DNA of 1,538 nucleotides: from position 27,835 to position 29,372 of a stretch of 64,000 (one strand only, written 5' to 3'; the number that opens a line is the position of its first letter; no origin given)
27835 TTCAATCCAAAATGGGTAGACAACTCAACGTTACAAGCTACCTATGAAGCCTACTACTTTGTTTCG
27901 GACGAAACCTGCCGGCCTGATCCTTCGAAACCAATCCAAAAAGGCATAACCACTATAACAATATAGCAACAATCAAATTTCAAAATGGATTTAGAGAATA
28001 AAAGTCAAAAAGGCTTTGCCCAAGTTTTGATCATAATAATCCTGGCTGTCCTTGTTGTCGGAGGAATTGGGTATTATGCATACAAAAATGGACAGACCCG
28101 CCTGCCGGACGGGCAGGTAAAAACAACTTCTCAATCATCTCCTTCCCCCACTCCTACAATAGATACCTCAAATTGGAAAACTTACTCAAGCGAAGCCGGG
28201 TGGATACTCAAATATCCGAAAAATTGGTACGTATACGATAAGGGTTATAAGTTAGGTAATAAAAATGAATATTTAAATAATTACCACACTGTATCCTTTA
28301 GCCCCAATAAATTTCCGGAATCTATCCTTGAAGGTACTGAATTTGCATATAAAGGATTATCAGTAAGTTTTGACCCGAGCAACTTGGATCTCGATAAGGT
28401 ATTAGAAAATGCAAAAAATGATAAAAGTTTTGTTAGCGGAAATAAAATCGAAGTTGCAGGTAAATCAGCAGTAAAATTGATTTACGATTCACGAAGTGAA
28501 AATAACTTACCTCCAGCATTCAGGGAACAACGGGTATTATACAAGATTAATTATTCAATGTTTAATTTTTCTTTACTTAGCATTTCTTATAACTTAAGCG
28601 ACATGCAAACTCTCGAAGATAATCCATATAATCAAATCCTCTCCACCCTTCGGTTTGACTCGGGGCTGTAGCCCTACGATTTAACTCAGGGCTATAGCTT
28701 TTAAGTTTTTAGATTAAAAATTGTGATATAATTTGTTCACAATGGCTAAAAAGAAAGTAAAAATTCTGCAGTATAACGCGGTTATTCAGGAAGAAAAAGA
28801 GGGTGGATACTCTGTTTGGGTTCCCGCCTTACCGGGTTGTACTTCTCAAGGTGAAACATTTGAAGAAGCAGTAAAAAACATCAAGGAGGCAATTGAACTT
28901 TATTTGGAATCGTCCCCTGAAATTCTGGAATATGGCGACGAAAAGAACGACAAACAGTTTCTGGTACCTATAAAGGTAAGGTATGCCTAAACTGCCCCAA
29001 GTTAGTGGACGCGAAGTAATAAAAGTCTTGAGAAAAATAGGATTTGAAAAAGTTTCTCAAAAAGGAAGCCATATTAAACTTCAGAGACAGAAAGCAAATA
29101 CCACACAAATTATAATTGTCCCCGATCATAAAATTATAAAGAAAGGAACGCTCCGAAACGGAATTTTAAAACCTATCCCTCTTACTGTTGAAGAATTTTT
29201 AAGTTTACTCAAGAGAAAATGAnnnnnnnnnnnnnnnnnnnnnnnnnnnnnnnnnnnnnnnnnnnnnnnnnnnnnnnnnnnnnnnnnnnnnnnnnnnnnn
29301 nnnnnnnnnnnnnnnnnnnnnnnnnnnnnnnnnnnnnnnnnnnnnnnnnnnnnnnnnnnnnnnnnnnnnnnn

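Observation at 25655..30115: Family of exported proteins sharing a KGF.............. signal-anchor, repeated at nucleotide level, between two class A PBPs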

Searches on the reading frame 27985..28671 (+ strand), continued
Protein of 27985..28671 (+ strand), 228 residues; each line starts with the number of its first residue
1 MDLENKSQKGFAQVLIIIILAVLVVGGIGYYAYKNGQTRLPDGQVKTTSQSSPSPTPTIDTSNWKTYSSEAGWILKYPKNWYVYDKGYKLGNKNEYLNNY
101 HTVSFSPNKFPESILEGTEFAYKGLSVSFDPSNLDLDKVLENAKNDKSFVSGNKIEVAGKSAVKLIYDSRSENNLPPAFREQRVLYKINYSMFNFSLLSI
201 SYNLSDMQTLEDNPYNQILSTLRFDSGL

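Call 46: fold_search(model_id=the predicted structure, library=pdb)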
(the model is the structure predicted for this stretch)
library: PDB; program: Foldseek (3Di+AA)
matches with E <= 10: 575; with E <= 0.001: 1
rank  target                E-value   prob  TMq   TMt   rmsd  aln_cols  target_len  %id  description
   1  2lnj_MODEL_1_A        1.5e-04  1.00  0.40  0.51   7.3       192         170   14  Solution Structure of Cyanobacterial PsbP (CyanoP) from Synechocystis sp. PCC 6803 (released 2012-06-06)
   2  4rth_A                1.4e-03  1.00  0.39  0.51   6.1       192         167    9  The crystal structure of PsbP from Zea mays (released 2015-03-11)
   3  4rth_B                1.6e-03  1.00  0.41  0.53   5.8       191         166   10  The crystal structure of PsbP from Zea mays (released 2015-03-11)
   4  1v2b_B                1.7e-03  1.00  0.39  0.53   6.3       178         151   12  Crystal Structure of PsbP Protein in the Oxygen-Evolving Complex of Photosystem II from Higher Plants (released 2004-05-18)
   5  2xb3                  2.4e-03  1.00  0.40  0.55   5.8       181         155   16  The Structure of Cyanobacterial PsbP (released 2010-08-25)
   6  6e8a_A                4.0e-03  0.99  0.31  0.44  11.4       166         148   17  Crystal structure of DcrB from Salmonella enterica at 1.92 Angstroms resolution (released 2018-10-31)
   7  1eq6                  4.4e-03  0.99  0.36  0.41   7.7       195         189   10  1.9 ANGSTROM RESOLUTION CRYSTAL STRUCTURE OF THE SACCHAROMYCES CEREVISIAE RAN-BINDING PROTEIN MOG1P (released 2000-05-27)
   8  6e8a_B                5.9e-03  0.99  0.30  0.43   7.6       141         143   16  Crystal structure of DcrB from Salmonella enterica at 1.92 Angstroms resolution (released 2018-10-31)
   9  4rti                  7.3e-03  1.00  0.39  0.48   5.9       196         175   12  The crystal structure of PsbP from Spinacia oleracea (released 2015-03-11)
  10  9i4t_P                1.0e-02  1.00  0.41  0.52   6.1       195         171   11  Photosystem II from Arabidopsis thaliana (released 2026-03-25)
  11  4luq_D                1.1e-02  0.98  0.31  0.49   7.8       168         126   12  Crystal structure of virulence effector Tse3 in complex with neutralizer Tsi3 (released 2013-09-18)
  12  4luq_C                1.2e-02  0.98  0.31  0.51   8.0       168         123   11  Crystal structure of virulence effector Tse3 in complex with neutralizer Tsi3 (released 2013-09-18)
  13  5zxa                  1.3e-02  0.99  0.34  0.44   6.6       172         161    8  Crystal structure of fibronectin-binding protein Apa mutant from Mycobacterium tuberculosis (released 2019-05-29)
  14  6kac_P                1.7e-02  1.00  0.40  0.46   6.5       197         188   13  Cryo-EM structure of the C2S2-type PSII-LHCII supercomplex from Chlamydomonas reihardtii (released 2019-10-23)
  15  8z9d_P                1.8e-02  0.99  0.41  0.48   5.9       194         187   10  cryo-EM structure of PSII-LHCII megacomplex from spinach (released 2024-11-13)
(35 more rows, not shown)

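Call 54: find_encoding_contigs(protein=P0024, flank=10000, max_places=2)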
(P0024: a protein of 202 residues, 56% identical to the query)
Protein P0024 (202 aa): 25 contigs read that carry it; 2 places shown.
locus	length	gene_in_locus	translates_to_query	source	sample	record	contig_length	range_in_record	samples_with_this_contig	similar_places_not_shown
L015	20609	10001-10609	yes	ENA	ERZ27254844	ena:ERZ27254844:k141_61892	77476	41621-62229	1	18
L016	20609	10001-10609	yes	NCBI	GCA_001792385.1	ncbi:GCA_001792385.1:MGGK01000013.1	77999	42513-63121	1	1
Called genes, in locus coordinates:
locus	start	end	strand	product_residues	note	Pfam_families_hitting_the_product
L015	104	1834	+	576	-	PF03023:MurJ, PF13440:Polysacc_synt_3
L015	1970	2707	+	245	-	PF01628:HrcA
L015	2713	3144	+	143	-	PF01025:GrpE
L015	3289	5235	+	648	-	PF00012:HSP70, PF06723:MreB_Mbl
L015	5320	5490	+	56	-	-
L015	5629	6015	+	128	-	PF06271:RDD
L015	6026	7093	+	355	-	-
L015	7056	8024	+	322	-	-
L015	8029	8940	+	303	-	PF18933:PsbP_2 (weak)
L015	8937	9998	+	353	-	-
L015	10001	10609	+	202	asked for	-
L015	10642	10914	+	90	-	PF21748:UPF0150 (weak), PF15919:HicB_lk_antitox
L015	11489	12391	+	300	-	PF00226:DnaJ, PF01556:DnaJ_C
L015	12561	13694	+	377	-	PF08529:NusA_N, PF13184:KH_NusA_1st, PF26594:KH_NusA_2nd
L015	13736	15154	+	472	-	PF00009:GTP_EFTU, PF00025:Arf (weak), PF00071:Ras (weak), PF01926:MMR_HSR1, PF08477:Roc (faint), PF09439:SRPRB (weak), PF22042:EF-G_D2, PF11987:IF-2, +1 more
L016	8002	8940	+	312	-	PF18933:PsbP_2 (weak)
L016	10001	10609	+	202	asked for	-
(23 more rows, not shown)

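Call 61: search_protein_families(library=pfam, alignment_id=A4, max_evalue=1)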
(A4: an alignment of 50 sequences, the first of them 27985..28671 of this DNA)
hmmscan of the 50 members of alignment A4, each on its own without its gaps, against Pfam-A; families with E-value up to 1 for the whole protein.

A. member 1, window:27985-28671:+ (228 aa): 3 families
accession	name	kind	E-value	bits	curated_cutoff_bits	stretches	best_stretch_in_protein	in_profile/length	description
PF18933.6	PsbP_2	-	2e-08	34.9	27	1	16-188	1-154/184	PsbP-like protein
PF05545.16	FixQ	-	0.19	12.2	29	1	10-39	8-36/49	Cbb3-type cytochrome oxidase component FixQ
PF14283.11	CD1107-like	-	0.23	11.8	26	1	6-35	123-152/158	Mobile element protein CD1107-like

B. families by the number of members that match (of 50 scanned): 45 families (the first 25 are shown)
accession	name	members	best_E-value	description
PF18933.6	PsbP_2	41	3.9e-13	PsbP-like protein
PF05545.16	FixQ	12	0.0031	Cbb3-type cytochrome oxidase component FixQ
PF01789.22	PsbP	8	0.0084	PsbP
PF02605.20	PsaL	3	0.0016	Photosystem I reaction centre subunit XI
PF09716.15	ETRAMP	3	0.12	Malarial early transcribed membrane protein (ETRAMP)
PF11752.14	DUF3309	2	0.0025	Protein of unknown function (DUF3309)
PF04588.18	HIG_1_N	2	0.027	Hypoxia induced protein conserved region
PF10177.14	DUF2371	2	0.031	Uncharacterised conserved protein (DUF2371)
PF22852.1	SoxE_N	2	0.051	Sulfocyanin, N-terminal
PF02203.21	TarH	2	0.07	Tar ligand binding domain homologue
PF12729.13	4HB_MCP_1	2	0.12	Four helix bundle sensory module for signal transduction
PF14283.11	CD1107-like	2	0.22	Mobile element protein CD1107-like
PF07748.19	Glyco_hydro_38C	1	0.0033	Glycosyl hydrolases family 38 C-terminal domain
PF11441.14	MxiM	1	0.0045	Pilot protein MxiM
PF10794.15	DUF2606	1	0.0049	Protein of unknown function (DUF2606)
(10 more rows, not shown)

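Call 62: search_protein_families(library=ncbifam, alignment_id=A4, max_evalue=1)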
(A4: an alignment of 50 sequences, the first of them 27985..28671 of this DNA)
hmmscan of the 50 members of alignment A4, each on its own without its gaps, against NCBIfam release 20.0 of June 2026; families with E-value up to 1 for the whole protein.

A. member 1, window:27985-28671:+ (228 aa): 2 families
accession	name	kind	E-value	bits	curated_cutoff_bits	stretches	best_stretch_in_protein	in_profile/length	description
NF033598.2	elast_bind_EbpS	equivalog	0.11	11.4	300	1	4-32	297-325/498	elastin-binding protein EbpS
NF051431.1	Rv0361_Cterm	subfamily_domain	0.14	12.3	37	1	8-48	2-42/140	Rv0361 family membrane protein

B. families by the number of members that match (of 50 scanned): 32 families (the first 25 are shown)
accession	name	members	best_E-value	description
TIGR03931.1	T7SS_Rv3446c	7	0.0057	type VII secretion-associated protein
NF040946.1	PSII_PsbP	6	0.0097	photosystem II reaction center PsbP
NF047909.1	CellAnchorMapZStrp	3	0.025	cell division site-positioning protein MapZ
NF033598.2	elast_bind_EbpS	3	0.039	elastin-binding protein EbpS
NF051431.1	Rv0361_Cterm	3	0.044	Rv0361 family membrane protein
NF038356.1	actino_DLW39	2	0.013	DLW-39 family protein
TIGR04361.1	TrbK_Ti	2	0.017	entry exclusion protein TrbK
NF003987.0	PRK05471.1-6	2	0.041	CDP-diacylglycerol diphosphatase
NF005435.1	PRK07021.1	2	0.053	flagellar basal body-associated protein FliL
NF040843.1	SE2200_fam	2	0.13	SE2200 family small protein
NF040904.1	PhrA_Strep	2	0.14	PhrA family quorum-sensing system peptide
NF042931.1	SAG1386_EF1546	1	0.00048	SAG1386/EF1546 family surface-associated protein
NF002968.0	PRK03642.1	1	0.00057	penicillin binding protein PBP4B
TIGR01786.1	TonB-hemlactrns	1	0.002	TonB-dependent hemoglobin/transferrin/lactoferrin family receptor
TIGR00672.1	cdh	1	0.0067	CDP-diacylglycerol diphosphatase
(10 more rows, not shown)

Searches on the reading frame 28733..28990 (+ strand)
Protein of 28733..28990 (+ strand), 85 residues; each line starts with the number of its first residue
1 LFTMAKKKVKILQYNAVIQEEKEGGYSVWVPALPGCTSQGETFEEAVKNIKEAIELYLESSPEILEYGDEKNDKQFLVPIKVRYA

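Call 5: search_protein_families(library=pfam, max_evalue=0.1, proteins=[window:28733-28990:+])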
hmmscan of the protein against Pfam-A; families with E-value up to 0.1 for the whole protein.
window:28733-28990:+ (85 aa): 4 families
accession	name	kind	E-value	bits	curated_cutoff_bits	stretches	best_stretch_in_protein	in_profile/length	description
PF15919.11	HicB_lk_antitox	-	1.2e-12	48.5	27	1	14-60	1-47/123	HicB_like antitoxin of bacterial toxin-antitoxin system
PF21748.3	UPF0150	-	1.1e-05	25.6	27.3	1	21-58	16-53/64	UPF0150-like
PF24113.1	DUF7387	-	0.0062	17.3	27.9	1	35-63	32-60/85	Family of unknown function (DUF7387)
PF10516.15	SHNi-TPR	-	0.047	13.7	21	1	41-61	15-35/38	SHNi-TPR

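Call 6: search_protein_families(library=ncbifam, max_evalue=0.1, proteins=[window:28733-28990:+])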
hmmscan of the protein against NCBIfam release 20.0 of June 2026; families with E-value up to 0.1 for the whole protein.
window:28733-28990:+ (85 aa): 1 family
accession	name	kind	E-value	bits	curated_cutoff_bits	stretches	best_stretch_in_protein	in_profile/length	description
NF047998.1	RDAC_fam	subfamily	0.032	14.2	26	1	25-71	17-69/74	RDAC family protein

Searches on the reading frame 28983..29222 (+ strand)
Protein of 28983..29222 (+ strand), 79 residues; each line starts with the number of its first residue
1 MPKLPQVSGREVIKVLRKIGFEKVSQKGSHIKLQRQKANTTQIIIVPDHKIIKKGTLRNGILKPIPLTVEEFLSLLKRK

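Call 5: search_protein_families(library=pfam, max_evalue=0.1, proteins=[window:28983-29222:+])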
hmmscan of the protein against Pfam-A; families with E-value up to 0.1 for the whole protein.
window:28983-29222:+ (79 aa): 2 families
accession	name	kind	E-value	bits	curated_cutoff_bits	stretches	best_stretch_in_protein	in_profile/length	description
PF07927.17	HicA_toxin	-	9.2e-16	58.1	27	1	9-59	1-51/58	HicA toxin of bacterial toxin-antitoxin,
PF01927.22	Mut7-C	-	0.046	14.3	23.3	1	12-63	12-64/146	Mut7-C RNAse domain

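Call 6: search_protein_families(library=ncbifam, max_evalue=0.1, proteins=[window:28983-29222:+])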
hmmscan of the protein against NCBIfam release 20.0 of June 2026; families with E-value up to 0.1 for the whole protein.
window:28983-29222:+ (79 aa): 0 families
